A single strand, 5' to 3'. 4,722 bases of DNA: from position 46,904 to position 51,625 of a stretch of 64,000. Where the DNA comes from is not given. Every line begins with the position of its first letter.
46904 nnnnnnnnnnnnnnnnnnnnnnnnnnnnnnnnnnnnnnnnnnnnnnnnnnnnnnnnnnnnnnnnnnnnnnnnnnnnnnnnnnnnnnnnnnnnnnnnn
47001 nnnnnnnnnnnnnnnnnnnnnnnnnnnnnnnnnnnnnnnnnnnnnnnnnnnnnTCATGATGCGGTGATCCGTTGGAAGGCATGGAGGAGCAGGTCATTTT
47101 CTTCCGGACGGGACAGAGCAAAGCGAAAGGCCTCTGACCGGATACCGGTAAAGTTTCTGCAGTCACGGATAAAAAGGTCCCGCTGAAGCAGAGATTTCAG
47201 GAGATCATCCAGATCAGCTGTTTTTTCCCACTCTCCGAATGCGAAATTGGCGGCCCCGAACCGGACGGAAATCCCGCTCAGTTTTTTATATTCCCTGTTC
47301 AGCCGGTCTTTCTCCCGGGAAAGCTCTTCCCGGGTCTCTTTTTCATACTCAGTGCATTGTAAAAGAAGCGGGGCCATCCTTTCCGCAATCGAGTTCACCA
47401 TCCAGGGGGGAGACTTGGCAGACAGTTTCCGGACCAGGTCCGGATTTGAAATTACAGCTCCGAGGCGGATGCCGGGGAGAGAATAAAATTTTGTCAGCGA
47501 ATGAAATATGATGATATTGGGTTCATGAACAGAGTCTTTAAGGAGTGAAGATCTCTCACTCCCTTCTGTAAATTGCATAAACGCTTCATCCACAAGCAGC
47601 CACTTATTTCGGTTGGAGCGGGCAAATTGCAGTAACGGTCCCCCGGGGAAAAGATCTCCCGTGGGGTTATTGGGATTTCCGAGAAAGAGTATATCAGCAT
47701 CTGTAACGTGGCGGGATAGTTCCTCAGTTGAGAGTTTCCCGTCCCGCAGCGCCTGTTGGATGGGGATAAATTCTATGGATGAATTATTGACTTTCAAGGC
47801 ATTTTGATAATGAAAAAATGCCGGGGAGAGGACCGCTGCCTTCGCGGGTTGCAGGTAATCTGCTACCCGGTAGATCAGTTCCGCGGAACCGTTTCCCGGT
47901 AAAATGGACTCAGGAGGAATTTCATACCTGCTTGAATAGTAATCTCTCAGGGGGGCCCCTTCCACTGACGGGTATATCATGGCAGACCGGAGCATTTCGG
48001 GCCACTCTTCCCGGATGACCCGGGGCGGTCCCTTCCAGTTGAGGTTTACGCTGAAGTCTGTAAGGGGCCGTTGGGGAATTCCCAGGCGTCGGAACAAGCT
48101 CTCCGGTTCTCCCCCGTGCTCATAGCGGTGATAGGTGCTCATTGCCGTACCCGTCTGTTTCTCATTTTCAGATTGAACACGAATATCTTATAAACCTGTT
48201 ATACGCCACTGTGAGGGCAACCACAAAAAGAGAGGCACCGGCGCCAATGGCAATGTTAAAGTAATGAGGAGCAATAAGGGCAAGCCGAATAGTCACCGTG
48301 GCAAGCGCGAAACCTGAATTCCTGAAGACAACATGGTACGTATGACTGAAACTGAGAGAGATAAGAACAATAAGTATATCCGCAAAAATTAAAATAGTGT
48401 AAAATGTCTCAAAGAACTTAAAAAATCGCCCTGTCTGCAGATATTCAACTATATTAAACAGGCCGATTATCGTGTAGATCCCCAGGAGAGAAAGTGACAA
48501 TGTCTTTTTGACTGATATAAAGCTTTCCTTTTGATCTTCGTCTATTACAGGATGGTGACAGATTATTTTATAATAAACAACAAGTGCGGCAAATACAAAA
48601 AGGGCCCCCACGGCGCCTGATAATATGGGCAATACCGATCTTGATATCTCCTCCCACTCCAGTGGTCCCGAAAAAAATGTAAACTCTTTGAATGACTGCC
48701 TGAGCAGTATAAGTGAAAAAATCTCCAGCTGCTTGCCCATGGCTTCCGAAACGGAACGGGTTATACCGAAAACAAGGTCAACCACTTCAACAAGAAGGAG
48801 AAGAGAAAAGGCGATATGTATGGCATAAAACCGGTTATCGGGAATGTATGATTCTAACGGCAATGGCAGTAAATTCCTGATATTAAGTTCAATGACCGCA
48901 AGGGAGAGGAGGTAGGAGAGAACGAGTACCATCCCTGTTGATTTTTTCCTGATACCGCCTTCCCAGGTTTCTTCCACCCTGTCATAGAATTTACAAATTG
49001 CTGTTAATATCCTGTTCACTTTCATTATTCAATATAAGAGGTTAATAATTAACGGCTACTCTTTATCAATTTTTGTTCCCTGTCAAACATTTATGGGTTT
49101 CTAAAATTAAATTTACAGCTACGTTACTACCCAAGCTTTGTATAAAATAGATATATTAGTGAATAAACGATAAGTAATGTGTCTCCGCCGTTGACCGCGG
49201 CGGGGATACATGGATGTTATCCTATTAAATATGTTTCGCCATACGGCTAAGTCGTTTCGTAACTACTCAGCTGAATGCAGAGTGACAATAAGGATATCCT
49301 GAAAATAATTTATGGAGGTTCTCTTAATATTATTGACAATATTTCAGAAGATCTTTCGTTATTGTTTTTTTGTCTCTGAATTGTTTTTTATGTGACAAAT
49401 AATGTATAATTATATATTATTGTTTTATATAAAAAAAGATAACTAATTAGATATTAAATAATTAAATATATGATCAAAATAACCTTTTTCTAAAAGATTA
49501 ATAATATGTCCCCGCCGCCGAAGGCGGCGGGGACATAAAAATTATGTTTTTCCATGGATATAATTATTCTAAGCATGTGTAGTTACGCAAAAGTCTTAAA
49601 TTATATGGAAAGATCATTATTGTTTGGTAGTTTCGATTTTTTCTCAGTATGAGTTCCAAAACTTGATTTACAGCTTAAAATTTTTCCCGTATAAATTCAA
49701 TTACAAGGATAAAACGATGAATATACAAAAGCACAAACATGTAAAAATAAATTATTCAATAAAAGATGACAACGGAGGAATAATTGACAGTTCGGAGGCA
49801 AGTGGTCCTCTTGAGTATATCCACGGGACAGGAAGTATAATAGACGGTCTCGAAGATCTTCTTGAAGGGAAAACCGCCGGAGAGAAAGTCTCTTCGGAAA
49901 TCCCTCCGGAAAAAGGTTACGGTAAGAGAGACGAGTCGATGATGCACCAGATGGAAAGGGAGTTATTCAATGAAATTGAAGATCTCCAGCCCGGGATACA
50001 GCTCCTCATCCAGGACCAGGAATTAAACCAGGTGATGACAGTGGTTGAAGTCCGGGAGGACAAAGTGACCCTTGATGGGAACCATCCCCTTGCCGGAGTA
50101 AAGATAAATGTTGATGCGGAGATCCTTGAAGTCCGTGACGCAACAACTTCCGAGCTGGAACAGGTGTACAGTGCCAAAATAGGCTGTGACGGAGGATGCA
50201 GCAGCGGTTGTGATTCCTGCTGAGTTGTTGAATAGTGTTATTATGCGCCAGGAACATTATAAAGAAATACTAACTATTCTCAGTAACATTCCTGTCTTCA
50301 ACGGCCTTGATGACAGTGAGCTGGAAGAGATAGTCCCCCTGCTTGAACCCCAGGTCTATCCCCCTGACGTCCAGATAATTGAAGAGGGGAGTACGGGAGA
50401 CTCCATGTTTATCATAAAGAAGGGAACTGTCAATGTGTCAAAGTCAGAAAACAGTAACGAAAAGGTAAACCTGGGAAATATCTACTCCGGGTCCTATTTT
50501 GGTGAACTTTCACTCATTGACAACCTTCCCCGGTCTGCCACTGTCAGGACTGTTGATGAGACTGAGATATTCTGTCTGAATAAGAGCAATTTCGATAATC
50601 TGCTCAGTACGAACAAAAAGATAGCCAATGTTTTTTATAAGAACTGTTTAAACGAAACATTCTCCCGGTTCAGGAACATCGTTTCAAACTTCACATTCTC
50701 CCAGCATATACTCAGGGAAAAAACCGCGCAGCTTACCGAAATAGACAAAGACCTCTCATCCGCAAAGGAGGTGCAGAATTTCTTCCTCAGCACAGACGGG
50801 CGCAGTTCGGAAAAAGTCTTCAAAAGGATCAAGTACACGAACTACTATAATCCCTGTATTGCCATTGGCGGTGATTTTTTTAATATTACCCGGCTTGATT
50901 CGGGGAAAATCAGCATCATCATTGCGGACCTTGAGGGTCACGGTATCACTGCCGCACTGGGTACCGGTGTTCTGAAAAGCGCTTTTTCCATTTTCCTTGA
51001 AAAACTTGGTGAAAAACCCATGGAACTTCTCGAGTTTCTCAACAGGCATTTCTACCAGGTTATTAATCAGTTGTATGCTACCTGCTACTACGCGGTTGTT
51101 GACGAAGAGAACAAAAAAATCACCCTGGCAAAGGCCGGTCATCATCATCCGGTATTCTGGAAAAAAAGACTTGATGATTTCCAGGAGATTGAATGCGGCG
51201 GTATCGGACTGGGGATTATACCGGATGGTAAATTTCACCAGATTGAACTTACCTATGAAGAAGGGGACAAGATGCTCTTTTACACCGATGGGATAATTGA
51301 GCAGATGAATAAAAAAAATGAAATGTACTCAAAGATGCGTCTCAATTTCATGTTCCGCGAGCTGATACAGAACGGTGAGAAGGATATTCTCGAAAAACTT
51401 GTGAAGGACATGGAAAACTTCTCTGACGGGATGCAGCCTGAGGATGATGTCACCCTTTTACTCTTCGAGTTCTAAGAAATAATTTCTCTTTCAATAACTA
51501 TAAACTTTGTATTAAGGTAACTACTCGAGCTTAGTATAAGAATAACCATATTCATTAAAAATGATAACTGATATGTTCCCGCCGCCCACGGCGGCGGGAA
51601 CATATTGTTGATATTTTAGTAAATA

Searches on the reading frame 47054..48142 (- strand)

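Call 73: search_protein_families(library=pfam, proteins=[window:47054-48142:-], max_evalue=0.00001)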
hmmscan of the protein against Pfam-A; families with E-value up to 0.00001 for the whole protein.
window:47054-48142:- (362 aa): 1 family
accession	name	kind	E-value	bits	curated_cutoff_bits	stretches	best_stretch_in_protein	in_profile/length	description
PF00155.27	Aminotran_1_2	-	3.6e-28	99.2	19.7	1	28-355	4-360/361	Aminotransferase class I and II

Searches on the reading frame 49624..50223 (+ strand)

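Call 73: search_protein_families(library=pfam, proteins=[window:49624-50223:+], max_evalue=0.00001)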
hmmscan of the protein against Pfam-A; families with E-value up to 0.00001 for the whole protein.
window:49624-50223:+ (199 aa): 1 family
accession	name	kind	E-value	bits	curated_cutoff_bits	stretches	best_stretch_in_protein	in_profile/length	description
PF00254.34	FKBP_C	-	6.9e-11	42.8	21.1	1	33-104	4-76/94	FKBP-type peptidyl-prolyl cis-trans isomerase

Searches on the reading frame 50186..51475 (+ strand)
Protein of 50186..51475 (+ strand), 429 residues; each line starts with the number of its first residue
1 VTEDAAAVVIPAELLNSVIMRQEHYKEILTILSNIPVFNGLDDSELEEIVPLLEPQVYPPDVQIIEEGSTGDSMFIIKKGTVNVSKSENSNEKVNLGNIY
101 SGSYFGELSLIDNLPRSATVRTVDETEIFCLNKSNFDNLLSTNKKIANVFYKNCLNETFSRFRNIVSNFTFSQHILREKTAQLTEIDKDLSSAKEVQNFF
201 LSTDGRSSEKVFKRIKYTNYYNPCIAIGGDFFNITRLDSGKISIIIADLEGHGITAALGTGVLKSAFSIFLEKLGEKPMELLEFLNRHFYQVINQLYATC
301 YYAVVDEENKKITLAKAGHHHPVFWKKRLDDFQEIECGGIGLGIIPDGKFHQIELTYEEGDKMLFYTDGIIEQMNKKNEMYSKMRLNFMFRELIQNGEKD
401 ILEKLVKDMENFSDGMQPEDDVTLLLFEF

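Call 73: search_protein_families(library=pfam, proteins=[window:50186-51475:+], max_evalue=0.00001)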
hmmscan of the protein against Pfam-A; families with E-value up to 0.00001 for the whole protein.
window:50186-51475:+ (429 aa): 2 families
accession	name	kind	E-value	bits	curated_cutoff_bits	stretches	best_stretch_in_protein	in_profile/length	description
PF07228.17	SpoIIE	-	1.8e-40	139.4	25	1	239-428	2-190/192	Stage II sporulation protein E (SpoIIE)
PF00027.35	cNMP_binding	-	2.5e-19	69.5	27.5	1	56-143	2-89/89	Cyclic nucleotide-binding domain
